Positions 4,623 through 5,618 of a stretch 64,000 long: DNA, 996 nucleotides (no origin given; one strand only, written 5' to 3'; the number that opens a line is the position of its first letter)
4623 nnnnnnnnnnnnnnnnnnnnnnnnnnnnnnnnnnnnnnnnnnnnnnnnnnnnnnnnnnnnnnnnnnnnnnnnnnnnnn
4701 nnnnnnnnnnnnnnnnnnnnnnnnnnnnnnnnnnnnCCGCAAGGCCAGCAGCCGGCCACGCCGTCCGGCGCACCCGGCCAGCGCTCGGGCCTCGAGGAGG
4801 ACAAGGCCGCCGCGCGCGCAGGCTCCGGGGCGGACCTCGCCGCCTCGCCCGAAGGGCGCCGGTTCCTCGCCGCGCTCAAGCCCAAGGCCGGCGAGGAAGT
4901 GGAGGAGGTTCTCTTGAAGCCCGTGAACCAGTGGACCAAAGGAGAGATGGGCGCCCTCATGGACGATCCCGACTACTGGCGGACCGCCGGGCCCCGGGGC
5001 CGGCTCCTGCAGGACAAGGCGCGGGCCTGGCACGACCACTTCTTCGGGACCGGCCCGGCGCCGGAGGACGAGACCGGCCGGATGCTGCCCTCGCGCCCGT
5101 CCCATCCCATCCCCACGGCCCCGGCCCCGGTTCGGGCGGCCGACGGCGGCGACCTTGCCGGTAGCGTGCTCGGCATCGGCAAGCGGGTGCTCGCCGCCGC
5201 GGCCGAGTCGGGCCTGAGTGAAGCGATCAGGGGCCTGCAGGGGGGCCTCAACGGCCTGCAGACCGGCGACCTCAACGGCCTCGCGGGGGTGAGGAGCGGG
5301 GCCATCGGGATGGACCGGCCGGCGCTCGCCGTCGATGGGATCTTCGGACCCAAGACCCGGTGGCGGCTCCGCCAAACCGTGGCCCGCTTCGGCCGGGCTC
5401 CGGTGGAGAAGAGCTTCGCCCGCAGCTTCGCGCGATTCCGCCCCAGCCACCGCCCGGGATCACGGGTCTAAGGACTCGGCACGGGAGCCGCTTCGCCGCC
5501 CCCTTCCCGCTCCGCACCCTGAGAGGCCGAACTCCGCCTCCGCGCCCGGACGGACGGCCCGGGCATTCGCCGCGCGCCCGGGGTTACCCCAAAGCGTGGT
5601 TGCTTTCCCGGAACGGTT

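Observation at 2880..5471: Low-GC two-gene cassette of unknown function: signal-peptide protein translationally coupled to a PG-binding-motif protein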

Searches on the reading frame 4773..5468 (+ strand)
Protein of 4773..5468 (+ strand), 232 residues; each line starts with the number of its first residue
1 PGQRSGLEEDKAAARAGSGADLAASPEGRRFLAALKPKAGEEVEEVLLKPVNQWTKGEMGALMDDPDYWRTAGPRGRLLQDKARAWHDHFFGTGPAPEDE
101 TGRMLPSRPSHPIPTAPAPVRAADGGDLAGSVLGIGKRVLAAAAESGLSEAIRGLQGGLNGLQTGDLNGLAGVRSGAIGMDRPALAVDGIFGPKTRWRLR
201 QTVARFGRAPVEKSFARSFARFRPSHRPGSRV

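Call 27: find_related_loci(query=A2, collection=genome_contigs, flank=6000)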
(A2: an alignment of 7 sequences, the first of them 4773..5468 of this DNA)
Query A2 (232 aa) in genome_contigs; peptide patterns used: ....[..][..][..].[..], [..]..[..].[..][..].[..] (x = any residue, [..] = any of these).
151 stretches matched a pattern, but none encodes a relative of the query by tblastn (E <= 1e-3).

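Call 34: search_solved_structures(query=A2, max_evalue=10, show_alignments=4)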
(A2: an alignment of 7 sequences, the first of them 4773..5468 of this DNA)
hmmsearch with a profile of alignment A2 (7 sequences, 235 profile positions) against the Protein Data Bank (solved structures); distinct sequences matched with E-value up to 10: 2.
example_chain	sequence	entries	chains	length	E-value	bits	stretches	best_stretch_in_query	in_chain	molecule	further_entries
8dqm_A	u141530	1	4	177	0.087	15.5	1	118-205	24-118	Isoaspartyl aminopeptidase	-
9g7f_C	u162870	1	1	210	1.2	11.8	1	20-75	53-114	Acetoin utilization protein AcuA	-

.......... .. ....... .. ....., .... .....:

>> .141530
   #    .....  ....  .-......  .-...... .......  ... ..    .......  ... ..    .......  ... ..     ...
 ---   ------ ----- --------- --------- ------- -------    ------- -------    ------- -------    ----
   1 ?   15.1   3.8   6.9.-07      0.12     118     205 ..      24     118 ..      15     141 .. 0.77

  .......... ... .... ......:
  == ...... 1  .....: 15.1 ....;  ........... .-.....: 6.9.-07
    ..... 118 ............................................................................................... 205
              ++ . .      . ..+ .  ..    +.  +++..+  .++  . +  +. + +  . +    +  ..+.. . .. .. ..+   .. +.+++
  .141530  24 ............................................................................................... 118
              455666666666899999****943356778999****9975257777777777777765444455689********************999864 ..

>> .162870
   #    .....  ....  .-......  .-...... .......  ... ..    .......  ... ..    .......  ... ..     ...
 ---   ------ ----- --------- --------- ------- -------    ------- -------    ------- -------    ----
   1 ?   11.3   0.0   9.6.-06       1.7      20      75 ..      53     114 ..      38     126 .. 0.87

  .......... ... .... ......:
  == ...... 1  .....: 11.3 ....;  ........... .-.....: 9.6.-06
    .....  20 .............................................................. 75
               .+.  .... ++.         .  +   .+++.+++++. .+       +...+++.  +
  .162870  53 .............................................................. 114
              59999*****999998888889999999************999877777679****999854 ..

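Call 35: search_protein_representatives(alignment_id=A2)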
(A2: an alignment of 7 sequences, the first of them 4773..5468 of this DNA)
Query: 7 sequences, 235 profile positions. Proteins with E-value up to 0.001 (for the whole library): 335; up to 1e-10: 206; up to 1e-30: 12. The best 150 are listed.
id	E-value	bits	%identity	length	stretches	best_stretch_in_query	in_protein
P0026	1.6e-124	430.4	-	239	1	1-232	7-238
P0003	4.2e-123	425.7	-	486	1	1-235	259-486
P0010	3.0e-95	334.6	-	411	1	1-234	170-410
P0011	2.4e-70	253.1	-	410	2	1-119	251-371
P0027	7.9e-53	195.7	-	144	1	79-233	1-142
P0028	6.0e-36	140.5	-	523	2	40-224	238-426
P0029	1.7e-32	129.2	-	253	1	43-216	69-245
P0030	2.3e-32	128.8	-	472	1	16-232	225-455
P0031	5.0e-32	127.7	-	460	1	14-210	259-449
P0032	2.5e-31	125.4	-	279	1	42-224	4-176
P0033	4.1e-31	124.6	-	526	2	19-223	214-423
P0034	8.5e-31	123.6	-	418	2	20-222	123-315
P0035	2.6e-30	122.0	-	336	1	42-227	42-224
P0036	4.1e-30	121.4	-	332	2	8-218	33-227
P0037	6.5e-30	120.7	-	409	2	8-228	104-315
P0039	9.3e-29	116.9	-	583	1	11-231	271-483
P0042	6.6e-28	114.2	-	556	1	25-224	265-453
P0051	2.4e-25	105.8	-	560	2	25-219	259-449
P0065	3.1e-23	98.9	-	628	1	11-218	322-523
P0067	3.2e-23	98.8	-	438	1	16-218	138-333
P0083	5.7e-21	91.5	-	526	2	23-222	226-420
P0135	3.7e-18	82.3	-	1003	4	40-216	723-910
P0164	1.3e-16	77.2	-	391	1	4-224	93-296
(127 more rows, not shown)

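Call 41: search_protein_families(library=pfam, alignment_id=A5, max_evalue=0.001)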
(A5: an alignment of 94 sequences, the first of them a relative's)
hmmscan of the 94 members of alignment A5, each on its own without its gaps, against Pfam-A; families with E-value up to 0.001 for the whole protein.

A. member 1, P0028 (523 aa): 1 family
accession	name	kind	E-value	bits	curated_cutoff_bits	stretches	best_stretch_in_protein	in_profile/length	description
PF09374.15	PG_binding_3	-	5.1e-05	23.8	24.6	1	386-425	14-52/76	Predicted Peptidoglycan domain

B. families by the number of members that match (of 94 scanned): 14 families
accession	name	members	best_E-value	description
PF09374.15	PG_binding_3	67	4.2e-15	Predicted Peptidoglycan domain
PF01471.23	PG_binding_1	11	1.9e-09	Putative peptidoglycan binding domain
PF01476.26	LysM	6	3.8e-42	LysM domain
PF00959.24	Phage_lysozyme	4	0.00011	Phage lysozyme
PF12236.14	Head-tail_con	1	2.2e-39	Bacteriophage head to tail connecting protein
PF04225.17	LysM_OapA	1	1.3e-12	Opacity-associated protein A LysM-like domain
PF04233.19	Phage_Mu_F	1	2.5e-12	Phage Mu protein F like protein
PF23473.1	LysM3_LYK4_5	1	8.1e-07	LYK4/5 LysM3 domain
PF01764.32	Lipase_3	1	3.8e-06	Lipase (class 3)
PF16326.10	ABC_tran_CTD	1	0.00028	ABC transporter C-terminal domain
PF22310.2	NMB0315_dom_I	1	0.00034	NMB0315-like, domain I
PF00353.25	HemolysinCabind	1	0.0004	RTX calcium-binding nonapeptide repeat (4 copies)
PF23446.1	LysM1_NFP_LYK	1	0.00041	NFP/LYK LysM1 domain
PF23577.1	LysM_RLK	1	0.00087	LysM domain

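Call 46: search_dna_similar(query=P0039, collection=phages, mode=protein, max_evalue=0.001, max_rows=25)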
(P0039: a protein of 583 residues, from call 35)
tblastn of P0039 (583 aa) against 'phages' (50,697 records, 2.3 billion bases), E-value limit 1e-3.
No match.

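Call 47: list_cluster_members(proteins=[P0028, P0030, P0031, P0039, P0042, P0051, P0065, P0067, P0135, P0001])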
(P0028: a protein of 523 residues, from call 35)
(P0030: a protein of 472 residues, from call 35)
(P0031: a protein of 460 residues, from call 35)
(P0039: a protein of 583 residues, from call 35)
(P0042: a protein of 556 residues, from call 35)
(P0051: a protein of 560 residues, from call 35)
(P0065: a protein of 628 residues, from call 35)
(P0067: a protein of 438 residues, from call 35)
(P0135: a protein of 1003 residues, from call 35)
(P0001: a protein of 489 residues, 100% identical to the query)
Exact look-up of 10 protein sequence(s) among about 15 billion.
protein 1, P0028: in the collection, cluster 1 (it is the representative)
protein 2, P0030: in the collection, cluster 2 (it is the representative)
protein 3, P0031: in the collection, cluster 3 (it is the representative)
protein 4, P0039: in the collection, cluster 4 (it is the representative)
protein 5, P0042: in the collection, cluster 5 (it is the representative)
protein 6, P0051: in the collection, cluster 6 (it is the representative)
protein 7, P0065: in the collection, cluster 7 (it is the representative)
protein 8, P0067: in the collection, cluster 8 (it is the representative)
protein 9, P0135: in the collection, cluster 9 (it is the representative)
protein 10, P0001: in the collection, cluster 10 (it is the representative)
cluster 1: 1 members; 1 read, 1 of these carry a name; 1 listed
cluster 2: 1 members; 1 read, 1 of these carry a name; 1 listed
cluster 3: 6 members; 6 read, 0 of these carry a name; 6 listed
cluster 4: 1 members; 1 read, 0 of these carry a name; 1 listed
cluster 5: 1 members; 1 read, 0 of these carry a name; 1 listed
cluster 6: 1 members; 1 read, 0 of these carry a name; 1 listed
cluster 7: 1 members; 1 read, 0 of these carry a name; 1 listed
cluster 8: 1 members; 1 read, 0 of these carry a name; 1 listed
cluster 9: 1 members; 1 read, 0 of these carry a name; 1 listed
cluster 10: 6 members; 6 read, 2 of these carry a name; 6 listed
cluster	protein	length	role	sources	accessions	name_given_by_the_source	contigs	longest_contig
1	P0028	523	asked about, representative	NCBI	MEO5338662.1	MAG: hypothetical protein H7841_17515 [Magnetospirillum sp. WYHS-4]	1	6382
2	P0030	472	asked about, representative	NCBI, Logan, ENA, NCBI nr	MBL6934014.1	MAG: hypothetical protein ISR48_01240 [Alphaproteobacteria bacterium] | hypothetical protein [Alphaproteobacteria bacterium]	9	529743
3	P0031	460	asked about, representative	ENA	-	-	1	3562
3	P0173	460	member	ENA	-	-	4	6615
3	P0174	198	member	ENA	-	-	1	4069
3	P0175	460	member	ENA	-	-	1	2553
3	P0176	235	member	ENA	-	-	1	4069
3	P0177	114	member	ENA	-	-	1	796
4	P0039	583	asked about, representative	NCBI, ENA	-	-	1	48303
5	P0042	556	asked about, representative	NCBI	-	-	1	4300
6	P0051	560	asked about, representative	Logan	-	-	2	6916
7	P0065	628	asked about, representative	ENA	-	-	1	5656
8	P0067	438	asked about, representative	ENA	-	-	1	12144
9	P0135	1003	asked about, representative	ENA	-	-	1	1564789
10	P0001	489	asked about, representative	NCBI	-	-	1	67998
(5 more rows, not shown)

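Call 48: find_encoding_contigs(protein=P0030, flank=10000, max_places=3)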
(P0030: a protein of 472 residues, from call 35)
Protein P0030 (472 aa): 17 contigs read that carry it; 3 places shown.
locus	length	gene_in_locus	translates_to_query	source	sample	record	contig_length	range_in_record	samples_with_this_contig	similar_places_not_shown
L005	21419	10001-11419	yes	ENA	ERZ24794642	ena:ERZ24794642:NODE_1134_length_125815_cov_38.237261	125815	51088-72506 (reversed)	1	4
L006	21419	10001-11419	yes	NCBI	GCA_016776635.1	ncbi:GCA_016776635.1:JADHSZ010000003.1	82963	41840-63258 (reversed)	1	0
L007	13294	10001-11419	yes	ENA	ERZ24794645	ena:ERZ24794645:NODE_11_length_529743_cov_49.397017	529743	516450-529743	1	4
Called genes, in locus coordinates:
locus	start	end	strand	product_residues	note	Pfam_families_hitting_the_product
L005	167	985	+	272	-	PF19821:Phage_capsid_2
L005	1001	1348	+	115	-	-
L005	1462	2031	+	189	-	-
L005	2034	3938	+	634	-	-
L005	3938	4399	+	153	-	-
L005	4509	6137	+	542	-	PF03906:Phage_T7_tail (weak)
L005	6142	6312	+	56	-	-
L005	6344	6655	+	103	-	-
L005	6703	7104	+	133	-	-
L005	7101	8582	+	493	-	-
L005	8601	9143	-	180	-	-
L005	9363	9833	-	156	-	-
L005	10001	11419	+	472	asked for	-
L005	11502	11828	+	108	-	-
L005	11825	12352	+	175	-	PF07486:Hydrolase_2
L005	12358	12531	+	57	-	-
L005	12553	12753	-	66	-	-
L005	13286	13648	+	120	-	PF06108:DUF952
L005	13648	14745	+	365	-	PF01180:DHO_dh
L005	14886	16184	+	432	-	PF00563:EAL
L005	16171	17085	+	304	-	PF13419:HAD_2 (faint), PF13344:Hydrolase_6, PF00702:Hydrolase, PF13242:Hydrolase_like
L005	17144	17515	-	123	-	-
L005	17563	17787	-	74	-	PF04014:MazE_antitoxin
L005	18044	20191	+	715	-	PF01642:MM_CoA_mutase, PF02310:B12-binding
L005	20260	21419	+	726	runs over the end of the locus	-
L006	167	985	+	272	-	PF19821:Phage_capsid_2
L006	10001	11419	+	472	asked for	-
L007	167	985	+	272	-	PF19821:Phage_capsid_2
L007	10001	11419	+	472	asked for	-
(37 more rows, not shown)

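Call 49: find_encoding_contigs(protein=P0135, flank=10000, max_places=2)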
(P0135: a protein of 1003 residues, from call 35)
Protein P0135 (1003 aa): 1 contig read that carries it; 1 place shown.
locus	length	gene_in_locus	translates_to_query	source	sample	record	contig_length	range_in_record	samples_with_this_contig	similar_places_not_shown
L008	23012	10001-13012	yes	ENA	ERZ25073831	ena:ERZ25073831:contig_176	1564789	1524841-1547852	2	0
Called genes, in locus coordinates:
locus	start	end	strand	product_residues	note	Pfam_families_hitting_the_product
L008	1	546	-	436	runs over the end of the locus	PF07894:SACK1 (faint), PF13091:PLDc_2, PF00614:PLDc (faint), PF13091:PLDc_2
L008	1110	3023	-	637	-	PF07992:Pyr_redox_2 (weak), PF01266:DAO (weak), PF01593:Amino_oxidase, PF13450:NAD_binding_8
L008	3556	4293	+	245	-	-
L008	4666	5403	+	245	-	-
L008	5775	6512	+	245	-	-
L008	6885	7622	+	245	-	-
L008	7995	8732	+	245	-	-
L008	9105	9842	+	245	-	-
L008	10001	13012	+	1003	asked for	PF01476:LysM, PF04225:LysM_OapA (faint), PF23473:LysM3_LYK4_5 (faint), PF01471:PG_binding_1 (faint), PF09374:PG_binding_3 (faint), PF01476:LysM, PF04233:Phage_Mu_F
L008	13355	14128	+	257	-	-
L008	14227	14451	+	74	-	-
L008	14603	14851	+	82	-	-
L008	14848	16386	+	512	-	PF04244:DPRP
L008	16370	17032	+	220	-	-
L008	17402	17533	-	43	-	-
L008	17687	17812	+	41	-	-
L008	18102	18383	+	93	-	-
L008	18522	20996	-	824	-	-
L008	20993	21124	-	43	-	-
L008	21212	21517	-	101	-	PF04335:VirB8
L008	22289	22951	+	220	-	PF00814:TsaD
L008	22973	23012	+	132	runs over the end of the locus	PF13673:Acetyltransf_10 (weak), PF00583:Acetyltransf_1, PF13508:Acetyltransf_7, PF08445:FR47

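Call 56: find_encoding_contigs(protein=P0164, flank=10000, max_places=4)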
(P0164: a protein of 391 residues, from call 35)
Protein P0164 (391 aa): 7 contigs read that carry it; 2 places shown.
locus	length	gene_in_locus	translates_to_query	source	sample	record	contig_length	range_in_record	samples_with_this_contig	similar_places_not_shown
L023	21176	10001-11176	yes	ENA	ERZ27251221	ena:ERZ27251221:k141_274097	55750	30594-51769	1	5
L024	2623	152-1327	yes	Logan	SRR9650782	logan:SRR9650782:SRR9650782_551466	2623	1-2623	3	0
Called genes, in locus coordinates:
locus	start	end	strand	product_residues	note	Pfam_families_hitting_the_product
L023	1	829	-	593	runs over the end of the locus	PF01590:GAF, PF13185:GAF_2, PF13492:GAF_3 (faint), PF01966:HD (faint), PF13487:HD_5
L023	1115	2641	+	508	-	PF20695:UbiD_N, PF01977:UbiD, PF20696:UbiD_C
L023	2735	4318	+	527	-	PF01921:tRNA-synt_1f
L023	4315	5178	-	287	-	PF01063:Aminotran_4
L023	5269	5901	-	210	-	PF00717:Peptidase_S24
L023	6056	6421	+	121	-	-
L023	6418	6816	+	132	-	-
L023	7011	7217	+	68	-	-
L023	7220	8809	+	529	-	PF12236:Head-tail_con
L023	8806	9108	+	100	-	PF25181:Phage_Bbp19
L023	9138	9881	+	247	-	PF05396:Phage_T7_Capsid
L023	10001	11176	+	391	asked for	PF09374:PG_binding_3 (faint)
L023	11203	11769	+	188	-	-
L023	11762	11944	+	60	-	-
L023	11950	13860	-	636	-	PF00753:Lactamase_B (faint), PF19583:ODP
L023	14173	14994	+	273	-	PF19821:Phage_capsid_2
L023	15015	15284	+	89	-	-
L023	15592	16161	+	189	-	-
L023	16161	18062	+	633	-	-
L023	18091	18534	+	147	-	-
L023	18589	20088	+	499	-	PF17289:Terminase_6C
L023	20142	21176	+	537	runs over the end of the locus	-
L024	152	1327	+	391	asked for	PF09374:PG_binding_3 (faint)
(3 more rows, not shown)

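Call 57: find_encoding_contigs(protein=P0039, flank=10000, max_places=3)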
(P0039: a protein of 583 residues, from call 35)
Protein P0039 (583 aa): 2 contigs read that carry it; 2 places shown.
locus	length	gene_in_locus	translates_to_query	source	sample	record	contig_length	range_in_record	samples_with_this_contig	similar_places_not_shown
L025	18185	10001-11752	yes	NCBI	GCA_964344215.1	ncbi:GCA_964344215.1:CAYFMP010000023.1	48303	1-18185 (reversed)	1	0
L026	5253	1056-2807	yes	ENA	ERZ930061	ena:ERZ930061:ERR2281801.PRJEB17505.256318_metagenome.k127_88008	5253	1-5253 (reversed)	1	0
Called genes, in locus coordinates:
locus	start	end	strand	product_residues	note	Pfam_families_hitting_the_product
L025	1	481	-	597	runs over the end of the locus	PF00501:AMP-binding, PF23562:AMP-binding_C_3 (weak)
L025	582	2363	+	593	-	PF08439:Peptidase_M3_N, PF01432:Peptidase_M3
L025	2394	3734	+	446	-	PF03109:ABC1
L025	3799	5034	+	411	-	-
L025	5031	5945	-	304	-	PF00892:EamA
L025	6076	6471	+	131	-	PF01042:Ribonuc_L-PSP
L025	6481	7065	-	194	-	PF02775:TPP_enzyme_C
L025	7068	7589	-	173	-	-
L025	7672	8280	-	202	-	PF00557:Peptidase_M24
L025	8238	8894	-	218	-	-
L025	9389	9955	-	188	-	-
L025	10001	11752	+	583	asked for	PF09374:PG_binding_3 (faint)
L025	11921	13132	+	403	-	PF05222:AlaDh_PNT_N, PF01262:AlaDh_PNT_C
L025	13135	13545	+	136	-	PF12769:PNTB_4TM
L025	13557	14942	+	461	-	PF02233:PNTB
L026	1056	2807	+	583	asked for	PF09374:PG_binding_3 (faint)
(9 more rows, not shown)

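Call 71: find_encoding_contigs(protein=P0065, flank=6000, max_places=3)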
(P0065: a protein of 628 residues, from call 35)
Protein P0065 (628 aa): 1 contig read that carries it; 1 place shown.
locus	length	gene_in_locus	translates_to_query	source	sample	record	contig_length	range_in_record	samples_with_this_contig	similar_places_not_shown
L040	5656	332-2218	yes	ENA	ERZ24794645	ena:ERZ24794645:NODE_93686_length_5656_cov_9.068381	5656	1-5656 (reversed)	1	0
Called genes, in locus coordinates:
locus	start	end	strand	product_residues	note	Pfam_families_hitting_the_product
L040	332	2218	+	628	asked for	PF09374:PG_binding_3 (faint)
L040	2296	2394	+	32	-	-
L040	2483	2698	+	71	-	-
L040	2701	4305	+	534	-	PF12236:Head-tail_con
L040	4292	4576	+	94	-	PF25181:Phage_Bbp19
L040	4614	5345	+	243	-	PF05396:Phage_T7_Capsid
